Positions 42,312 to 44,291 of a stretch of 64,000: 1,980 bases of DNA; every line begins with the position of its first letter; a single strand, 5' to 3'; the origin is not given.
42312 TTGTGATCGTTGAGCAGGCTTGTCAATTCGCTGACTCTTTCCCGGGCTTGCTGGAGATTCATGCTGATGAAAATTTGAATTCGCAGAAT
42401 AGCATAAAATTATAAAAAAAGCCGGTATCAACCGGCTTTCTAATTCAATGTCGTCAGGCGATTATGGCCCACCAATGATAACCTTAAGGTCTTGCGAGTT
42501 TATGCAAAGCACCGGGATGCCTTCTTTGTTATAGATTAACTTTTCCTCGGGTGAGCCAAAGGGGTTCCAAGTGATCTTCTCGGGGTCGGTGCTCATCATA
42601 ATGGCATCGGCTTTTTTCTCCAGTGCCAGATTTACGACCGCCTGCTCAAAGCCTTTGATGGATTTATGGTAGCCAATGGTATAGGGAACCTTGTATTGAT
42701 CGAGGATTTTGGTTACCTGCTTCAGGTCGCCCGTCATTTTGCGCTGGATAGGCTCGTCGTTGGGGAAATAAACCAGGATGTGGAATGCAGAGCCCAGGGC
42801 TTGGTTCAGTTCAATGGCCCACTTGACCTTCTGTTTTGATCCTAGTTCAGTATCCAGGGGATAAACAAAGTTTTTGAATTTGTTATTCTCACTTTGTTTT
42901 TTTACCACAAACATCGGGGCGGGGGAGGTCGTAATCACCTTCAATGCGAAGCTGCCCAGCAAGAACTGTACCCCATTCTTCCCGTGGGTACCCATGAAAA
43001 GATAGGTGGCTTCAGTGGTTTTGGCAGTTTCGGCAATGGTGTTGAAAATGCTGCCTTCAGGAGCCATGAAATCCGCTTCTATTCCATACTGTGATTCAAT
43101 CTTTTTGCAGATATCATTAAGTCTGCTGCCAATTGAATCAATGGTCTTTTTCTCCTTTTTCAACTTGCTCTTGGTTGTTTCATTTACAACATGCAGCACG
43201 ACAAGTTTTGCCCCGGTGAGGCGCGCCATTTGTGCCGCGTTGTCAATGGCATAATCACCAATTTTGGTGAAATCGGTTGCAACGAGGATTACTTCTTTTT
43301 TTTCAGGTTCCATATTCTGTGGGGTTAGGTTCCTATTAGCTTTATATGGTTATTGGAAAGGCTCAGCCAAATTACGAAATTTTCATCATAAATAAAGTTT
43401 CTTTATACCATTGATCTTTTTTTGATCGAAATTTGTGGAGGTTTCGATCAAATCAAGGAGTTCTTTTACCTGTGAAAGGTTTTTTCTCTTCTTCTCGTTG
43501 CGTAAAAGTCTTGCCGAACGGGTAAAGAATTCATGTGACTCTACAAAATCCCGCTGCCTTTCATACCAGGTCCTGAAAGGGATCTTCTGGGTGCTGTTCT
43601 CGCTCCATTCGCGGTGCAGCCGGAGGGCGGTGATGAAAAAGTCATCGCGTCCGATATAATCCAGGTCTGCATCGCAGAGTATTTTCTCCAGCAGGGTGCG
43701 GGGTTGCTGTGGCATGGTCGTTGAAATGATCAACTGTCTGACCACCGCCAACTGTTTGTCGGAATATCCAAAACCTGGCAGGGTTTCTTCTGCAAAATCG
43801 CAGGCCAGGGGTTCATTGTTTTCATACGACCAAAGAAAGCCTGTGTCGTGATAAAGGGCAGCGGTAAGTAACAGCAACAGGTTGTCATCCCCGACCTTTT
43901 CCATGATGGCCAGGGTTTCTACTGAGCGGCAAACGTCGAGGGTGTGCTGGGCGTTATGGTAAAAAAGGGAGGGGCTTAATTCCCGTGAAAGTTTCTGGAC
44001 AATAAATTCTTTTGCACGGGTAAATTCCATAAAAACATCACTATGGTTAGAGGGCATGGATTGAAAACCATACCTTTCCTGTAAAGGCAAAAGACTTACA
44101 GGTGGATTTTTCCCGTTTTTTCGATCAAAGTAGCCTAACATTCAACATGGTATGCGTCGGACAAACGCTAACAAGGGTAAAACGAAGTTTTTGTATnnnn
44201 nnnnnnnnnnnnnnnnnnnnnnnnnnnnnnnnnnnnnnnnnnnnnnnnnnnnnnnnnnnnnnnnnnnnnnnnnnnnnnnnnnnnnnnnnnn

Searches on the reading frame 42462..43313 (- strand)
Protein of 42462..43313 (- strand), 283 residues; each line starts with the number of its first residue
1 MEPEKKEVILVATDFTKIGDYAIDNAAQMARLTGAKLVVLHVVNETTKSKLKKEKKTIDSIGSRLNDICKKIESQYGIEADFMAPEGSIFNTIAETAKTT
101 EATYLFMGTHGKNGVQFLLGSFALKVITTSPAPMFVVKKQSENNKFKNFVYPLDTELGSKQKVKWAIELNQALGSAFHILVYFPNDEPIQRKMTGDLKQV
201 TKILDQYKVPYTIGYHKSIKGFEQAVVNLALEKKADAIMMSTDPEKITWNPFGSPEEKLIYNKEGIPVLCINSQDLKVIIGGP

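Call 3: search_protein_families(library=pfam, proteins=[window:42462-43313:-], max_evalue=0.01)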
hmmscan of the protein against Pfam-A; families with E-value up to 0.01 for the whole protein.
window:42462-43313:- (283 aa): 1 family
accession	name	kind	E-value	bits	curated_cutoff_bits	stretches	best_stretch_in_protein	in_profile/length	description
PF00582.32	Usp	-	1.4e-22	81.2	24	1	8-138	4-141/141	Universal stress protein family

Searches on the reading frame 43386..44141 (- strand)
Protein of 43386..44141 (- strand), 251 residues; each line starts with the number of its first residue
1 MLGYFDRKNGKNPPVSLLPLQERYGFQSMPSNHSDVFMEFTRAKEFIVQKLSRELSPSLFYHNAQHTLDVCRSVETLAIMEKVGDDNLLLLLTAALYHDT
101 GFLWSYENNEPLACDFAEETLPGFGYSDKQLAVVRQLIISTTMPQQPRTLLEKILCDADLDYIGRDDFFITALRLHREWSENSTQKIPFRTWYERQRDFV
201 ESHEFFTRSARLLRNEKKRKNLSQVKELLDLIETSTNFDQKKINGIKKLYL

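Call 3: search_protein_families(library=pfam, proteins=[window:43386-44141:-], max_evalue=0.01)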
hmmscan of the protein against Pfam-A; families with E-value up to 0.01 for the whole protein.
window:43386-44141:- (251 aa): 2 families
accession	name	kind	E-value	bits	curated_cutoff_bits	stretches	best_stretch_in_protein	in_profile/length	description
PF01966.28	HD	-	2.7e-06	28.1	22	1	64-159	2-111/116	HD domain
PF00233.25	PDEase_I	-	0.0081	16.3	24.8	0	61-101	1-45/238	3'5'-cyclic nucleotide phosphodiesterase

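Call 4: search_protein_families(library=ncbifam, proteins=[window:43386-44141:-], max_evalue=0.01)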
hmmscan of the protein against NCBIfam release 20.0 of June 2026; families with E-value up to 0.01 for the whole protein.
window:43386-44141:- (251 aa): 0 families
